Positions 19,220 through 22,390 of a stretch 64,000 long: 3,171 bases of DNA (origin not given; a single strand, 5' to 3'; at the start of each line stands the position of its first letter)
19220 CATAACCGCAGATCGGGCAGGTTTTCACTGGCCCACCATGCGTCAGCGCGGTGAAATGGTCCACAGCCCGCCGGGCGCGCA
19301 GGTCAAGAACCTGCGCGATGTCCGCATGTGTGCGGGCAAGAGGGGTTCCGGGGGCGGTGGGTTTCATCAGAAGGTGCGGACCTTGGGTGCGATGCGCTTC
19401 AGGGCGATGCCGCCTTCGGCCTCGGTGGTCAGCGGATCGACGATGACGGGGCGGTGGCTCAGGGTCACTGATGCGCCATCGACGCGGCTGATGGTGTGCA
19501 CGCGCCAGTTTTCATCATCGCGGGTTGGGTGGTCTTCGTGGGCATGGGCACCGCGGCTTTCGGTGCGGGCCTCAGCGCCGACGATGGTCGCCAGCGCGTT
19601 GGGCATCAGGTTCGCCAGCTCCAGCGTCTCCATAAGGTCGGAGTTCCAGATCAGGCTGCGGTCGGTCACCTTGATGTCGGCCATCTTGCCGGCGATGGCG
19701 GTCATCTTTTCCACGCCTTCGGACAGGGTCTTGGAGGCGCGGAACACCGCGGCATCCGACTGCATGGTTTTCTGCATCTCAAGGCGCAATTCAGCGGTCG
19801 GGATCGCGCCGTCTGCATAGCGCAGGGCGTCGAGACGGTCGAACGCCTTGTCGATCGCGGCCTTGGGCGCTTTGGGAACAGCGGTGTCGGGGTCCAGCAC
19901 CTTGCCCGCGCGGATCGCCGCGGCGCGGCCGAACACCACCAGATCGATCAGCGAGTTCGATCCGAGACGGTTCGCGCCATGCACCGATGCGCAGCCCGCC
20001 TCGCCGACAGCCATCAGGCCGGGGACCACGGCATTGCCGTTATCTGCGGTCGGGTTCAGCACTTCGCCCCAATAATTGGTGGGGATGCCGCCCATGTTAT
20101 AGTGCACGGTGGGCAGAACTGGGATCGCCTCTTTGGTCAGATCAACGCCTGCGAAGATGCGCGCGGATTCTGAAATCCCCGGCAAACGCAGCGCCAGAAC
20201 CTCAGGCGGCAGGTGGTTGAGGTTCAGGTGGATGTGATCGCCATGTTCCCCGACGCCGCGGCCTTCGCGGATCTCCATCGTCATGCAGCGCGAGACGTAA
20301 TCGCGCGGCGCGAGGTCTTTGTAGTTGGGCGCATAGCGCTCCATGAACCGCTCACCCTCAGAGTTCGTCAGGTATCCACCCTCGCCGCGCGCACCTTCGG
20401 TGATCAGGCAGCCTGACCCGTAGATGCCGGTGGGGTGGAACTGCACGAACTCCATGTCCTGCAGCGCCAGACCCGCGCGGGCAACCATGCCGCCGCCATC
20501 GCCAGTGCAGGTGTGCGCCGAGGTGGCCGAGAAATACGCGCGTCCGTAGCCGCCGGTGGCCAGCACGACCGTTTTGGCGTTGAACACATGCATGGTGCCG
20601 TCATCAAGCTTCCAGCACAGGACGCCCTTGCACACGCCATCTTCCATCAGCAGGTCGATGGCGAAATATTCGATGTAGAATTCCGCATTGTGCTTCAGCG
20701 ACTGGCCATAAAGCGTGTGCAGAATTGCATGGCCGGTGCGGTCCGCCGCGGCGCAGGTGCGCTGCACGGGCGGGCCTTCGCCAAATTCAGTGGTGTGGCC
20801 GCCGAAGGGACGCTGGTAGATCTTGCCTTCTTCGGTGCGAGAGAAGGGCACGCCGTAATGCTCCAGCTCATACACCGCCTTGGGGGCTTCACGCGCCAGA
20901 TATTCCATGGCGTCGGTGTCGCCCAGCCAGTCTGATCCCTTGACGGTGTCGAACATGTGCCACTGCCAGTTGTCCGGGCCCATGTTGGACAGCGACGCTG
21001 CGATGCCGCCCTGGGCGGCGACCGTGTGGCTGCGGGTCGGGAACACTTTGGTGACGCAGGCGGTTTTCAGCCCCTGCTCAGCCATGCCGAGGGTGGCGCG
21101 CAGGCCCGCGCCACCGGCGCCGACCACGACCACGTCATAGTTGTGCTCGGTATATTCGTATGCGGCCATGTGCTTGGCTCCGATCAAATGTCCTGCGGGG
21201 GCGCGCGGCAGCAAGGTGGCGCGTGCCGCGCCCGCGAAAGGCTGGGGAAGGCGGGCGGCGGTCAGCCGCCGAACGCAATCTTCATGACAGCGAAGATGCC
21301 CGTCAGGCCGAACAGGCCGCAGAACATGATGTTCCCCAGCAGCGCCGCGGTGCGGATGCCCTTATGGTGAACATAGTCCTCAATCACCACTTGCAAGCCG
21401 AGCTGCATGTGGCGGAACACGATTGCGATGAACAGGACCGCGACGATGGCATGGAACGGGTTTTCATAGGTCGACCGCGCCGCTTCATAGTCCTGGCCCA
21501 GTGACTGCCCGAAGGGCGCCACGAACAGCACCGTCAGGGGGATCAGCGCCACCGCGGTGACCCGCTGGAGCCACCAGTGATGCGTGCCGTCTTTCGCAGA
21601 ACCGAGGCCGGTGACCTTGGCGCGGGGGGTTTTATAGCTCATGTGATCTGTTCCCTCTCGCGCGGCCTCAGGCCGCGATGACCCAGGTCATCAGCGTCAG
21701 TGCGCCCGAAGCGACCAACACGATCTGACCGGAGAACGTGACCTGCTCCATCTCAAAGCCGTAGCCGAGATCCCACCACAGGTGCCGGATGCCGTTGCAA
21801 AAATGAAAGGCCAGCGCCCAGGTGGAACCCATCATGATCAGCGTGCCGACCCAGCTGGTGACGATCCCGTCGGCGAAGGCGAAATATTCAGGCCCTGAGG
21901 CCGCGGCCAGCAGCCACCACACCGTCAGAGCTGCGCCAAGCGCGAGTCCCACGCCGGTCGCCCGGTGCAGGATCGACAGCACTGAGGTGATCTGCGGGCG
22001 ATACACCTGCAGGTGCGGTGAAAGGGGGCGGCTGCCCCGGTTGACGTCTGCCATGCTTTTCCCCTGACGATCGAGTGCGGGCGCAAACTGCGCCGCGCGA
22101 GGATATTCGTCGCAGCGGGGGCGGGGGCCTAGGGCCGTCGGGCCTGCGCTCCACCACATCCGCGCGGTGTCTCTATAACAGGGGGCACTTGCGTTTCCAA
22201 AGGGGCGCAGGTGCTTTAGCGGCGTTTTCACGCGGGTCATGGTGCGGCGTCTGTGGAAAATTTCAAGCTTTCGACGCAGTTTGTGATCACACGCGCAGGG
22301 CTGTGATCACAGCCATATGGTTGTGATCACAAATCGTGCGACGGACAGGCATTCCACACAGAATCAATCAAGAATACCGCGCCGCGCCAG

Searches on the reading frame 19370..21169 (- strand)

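Call 104: search_protein_families(library=pfam, proteins=[window:19370-21169:-], max_evalue=0.00001)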
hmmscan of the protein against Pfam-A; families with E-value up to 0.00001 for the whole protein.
window:19370-21169:- (600 aa): 5 families
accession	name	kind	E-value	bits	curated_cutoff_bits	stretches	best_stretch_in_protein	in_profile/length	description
PF00890.30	FAD_binding_2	-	1.9e-125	419.8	20.4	1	12-407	1-414/414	FAD binding domain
PF02910.25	Succ_DH_flav_C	-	8.4e-41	139.4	20.8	1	462-585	1-122/130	Fumarate reductase flavoprotein C-term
PF01266.30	DAO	-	1.4e-06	28.5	27.9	0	12-118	1-91/353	FAD dependent oxidoreductase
PF07992.20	Pyr_redox_2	-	5.1e-06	26.5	26.1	0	11-41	1-33/291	Pyridine nucleotide-disulphide oxidoreductase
PF01134.28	GIDA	-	5.9e-06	26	22.1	0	12-41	1-30/391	Glucose inhibited division protein A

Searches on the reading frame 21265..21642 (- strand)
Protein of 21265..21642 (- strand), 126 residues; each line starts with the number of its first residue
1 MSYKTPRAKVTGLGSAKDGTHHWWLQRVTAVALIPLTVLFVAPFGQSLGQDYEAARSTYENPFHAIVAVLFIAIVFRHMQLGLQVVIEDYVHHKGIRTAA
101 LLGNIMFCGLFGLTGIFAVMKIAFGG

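Call 105: search_protein_families(library=pfam, proteins=[window:21265-21642:-], max_evalue=0.00001)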
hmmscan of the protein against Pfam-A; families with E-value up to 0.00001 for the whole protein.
window:21265-21642:- (126 aa): 2 families
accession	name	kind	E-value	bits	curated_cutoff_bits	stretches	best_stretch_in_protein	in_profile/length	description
PF01127.27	Sdh_cyt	-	1.4e-19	70.9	25.8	1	1-109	1-114/122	Succinate dehydrogenase/Fumarate reductase transmembrane subunit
PF05328.17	CybS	-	1.4e-08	35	27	1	16-118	29-116/133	CybS, succinate dehydrogenase cytochrome B small subunit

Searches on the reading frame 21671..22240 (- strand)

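Call 104: search_protein_families(library=pfam, proteins=[window:21671-22240:-], max_evalue=0.00001)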
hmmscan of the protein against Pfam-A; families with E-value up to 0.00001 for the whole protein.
window:21671-22240:- (190 aa): 1 family
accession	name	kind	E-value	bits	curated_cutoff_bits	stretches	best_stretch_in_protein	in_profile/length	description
PF01127.27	Sdh_cyt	-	2.4e-32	112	25.8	1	70-183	4-120/122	Succinate dehydrogenase/Fumarate reductase transmembrane subunit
